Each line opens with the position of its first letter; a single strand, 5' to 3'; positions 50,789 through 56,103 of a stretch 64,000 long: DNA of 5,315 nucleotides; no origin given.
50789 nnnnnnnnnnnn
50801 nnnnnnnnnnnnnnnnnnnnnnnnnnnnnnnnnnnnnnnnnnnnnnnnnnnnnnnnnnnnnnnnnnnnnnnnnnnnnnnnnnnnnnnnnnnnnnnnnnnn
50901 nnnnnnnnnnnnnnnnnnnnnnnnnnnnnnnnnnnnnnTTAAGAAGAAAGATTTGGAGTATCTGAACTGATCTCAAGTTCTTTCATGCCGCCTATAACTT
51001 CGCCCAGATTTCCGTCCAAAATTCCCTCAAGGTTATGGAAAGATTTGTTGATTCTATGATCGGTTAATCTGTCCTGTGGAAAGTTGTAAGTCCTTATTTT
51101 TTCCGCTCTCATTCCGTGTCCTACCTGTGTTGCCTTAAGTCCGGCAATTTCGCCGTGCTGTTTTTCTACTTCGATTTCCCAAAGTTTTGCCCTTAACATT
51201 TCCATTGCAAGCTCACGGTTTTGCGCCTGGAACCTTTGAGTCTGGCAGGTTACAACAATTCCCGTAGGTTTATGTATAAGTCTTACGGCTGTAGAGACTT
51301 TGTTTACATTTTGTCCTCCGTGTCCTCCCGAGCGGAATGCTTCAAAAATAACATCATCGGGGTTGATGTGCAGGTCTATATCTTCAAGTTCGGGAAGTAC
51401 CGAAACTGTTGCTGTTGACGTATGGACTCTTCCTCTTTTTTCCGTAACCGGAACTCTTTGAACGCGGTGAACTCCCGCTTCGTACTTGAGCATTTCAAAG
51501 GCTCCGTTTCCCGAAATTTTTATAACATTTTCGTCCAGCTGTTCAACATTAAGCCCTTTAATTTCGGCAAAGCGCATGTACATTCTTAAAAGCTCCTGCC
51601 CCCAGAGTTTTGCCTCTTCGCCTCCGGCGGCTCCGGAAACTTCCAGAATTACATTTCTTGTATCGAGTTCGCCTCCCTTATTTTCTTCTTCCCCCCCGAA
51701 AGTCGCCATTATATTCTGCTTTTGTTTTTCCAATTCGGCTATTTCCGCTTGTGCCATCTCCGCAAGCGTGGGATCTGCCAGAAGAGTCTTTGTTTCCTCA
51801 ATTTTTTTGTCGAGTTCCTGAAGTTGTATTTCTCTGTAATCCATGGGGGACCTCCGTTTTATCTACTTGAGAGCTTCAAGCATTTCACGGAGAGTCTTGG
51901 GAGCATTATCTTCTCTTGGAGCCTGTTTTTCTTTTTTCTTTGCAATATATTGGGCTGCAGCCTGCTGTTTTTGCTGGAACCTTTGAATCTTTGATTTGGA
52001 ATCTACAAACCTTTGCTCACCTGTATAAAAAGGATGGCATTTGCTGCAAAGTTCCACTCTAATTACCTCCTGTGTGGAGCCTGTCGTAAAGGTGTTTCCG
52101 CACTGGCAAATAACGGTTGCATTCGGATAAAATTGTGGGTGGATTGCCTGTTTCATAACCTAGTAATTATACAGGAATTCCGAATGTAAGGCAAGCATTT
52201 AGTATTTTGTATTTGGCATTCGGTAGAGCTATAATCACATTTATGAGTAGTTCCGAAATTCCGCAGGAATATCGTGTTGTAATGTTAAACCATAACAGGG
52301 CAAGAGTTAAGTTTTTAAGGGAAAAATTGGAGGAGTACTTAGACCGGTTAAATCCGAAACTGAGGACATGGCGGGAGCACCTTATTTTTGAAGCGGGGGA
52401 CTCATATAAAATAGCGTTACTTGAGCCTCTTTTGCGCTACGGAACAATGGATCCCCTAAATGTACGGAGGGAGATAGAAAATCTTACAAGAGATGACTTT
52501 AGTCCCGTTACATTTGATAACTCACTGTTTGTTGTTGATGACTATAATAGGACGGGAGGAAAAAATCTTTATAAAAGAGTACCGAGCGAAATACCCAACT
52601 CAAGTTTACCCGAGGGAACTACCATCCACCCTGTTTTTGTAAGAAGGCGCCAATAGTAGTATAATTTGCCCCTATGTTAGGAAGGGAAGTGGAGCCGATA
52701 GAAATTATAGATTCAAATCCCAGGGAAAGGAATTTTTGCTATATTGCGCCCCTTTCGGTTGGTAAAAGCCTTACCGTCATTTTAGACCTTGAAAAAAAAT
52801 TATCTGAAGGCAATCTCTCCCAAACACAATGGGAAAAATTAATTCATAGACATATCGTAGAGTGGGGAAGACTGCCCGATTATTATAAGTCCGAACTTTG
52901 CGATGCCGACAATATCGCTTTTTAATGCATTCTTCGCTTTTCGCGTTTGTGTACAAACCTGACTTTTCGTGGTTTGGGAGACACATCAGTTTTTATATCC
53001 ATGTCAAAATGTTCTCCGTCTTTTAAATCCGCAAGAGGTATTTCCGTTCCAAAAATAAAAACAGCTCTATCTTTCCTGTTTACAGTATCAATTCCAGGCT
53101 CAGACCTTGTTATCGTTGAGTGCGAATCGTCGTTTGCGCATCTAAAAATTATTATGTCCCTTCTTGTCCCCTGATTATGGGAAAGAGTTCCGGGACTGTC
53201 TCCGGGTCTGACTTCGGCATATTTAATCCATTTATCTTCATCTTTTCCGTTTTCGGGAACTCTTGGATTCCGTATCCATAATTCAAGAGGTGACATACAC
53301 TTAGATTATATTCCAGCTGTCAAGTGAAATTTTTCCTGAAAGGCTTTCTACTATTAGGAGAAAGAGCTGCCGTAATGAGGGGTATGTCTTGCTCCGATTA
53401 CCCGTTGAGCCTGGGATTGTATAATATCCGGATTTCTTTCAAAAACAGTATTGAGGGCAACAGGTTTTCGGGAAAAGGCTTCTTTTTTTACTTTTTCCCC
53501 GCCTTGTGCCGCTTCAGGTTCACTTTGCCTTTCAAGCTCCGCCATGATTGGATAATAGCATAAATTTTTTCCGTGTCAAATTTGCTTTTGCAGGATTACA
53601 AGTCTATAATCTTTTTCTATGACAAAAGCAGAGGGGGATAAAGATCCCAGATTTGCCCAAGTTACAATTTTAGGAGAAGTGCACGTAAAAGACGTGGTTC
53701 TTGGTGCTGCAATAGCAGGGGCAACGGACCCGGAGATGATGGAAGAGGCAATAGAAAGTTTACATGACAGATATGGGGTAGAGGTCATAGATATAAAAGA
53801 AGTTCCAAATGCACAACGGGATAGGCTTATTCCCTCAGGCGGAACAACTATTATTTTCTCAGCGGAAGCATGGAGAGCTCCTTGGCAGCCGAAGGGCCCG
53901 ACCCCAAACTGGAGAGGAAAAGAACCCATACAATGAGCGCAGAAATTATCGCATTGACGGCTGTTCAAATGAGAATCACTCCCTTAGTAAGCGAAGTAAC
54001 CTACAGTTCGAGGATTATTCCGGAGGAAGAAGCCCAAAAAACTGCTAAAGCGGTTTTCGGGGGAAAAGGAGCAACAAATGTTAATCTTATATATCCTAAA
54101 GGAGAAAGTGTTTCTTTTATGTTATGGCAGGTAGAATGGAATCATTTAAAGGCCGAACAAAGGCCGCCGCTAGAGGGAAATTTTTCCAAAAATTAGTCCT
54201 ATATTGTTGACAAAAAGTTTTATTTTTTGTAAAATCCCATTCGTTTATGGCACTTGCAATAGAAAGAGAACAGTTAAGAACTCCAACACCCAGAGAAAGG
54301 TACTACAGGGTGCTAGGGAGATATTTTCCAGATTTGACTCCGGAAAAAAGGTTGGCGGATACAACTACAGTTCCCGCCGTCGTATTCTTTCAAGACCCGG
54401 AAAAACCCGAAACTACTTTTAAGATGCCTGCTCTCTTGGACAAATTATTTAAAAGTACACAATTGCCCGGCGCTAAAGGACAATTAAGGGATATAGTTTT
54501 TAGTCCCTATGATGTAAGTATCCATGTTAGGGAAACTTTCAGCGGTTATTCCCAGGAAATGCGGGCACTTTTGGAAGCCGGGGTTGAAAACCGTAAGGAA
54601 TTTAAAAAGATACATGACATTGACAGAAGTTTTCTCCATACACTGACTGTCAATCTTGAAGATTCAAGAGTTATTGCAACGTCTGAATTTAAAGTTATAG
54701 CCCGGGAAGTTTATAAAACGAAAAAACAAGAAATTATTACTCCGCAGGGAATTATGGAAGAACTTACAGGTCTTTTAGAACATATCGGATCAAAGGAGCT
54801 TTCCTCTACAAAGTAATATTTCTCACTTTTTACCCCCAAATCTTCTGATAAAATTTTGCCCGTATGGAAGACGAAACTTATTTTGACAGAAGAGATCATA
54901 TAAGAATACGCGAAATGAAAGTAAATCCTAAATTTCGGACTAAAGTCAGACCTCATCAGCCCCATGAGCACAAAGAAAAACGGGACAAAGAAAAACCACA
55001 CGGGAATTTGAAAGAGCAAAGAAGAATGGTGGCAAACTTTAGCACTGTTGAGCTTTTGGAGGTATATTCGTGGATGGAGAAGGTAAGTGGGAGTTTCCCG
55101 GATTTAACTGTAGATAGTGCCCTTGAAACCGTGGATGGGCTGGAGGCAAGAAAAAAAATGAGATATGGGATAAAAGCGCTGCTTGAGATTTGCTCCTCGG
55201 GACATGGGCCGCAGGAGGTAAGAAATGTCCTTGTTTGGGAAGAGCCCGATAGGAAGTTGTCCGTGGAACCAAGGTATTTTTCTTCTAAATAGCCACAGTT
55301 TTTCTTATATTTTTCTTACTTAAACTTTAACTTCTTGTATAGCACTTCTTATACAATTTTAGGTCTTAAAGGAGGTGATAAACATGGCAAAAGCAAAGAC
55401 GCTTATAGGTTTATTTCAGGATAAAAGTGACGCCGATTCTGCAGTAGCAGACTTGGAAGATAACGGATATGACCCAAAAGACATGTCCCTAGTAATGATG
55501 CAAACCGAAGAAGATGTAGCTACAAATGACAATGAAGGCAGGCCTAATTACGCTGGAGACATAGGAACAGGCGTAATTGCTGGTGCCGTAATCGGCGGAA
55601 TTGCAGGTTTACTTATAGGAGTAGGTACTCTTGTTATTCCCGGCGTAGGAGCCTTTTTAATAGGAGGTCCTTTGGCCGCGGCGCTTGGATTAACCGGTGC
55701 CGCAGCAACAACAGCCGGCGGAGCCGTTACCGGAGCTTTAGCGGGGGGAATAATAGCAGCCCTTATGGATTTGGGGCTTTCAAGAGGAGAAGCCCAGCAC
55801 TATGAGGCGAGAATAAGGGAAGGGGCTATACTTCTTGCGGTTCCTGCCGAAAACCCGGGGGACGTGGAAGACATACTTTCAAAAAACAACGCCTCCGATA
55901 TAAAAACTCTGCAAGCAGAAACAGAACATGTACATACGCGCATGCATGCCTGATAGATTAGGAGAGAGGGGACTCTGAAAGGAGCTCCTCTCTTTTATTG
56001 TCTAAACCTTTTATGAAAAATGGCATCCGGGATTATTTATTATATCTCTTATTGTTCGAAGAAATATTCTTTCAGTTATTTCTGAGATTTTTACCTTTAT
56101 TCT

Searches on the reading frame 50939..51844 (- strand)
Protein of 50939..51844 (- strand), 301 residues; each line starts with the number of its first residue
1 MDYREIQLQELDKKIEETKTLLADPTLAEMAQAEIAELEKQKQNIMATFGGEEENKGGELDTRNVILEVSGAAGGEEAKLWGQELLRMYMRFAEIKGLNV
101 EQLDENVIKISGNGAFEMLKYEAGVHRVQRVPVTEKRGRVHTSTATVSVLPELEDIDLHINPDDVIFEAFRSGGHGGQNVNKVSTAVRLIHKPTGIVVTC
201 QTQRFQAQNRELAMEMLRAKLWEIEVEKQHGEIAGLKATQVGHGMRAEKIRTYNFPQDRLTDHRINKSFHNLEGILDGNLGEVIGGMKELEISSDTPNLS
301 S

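Call 26: search_protein_families(library=pfam, proteins=[window:50939-51844:-], max_evalue=0.001)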
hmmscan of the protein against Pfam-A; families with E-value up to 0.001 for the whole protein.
window:50939-51844:- (301 aa): 2 families
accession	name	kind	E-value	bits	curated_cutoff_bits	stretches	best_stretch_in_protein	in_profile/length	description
PF03462.23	PCRF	-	6.1e-38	131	24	1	7-147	43-194/194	PCRF domain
PF00472.26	RF-1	-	1e-37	129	35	1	154-264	1-116/116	RF-1 domain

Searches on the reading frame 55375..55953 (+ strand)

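Call 26: search_protein_families(library=pfam, proteins=[window:55375-55953:+], max_evalue=0.001)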
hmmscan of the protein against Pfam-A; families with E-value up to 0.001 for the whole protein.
window:55375-55953:+ (192 aa): 2 families
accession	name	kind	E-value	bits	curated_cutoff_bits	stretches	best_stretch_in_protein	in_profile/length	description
PF11181.13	YflT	-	3e-10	40.9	26.2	1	10-80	2-69/99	Heat induced stress protein YflT domain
PF11821.13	ActD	-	0.0009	19.4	25.7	0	9-177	2-169/170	Alternative complex III, ActD subunit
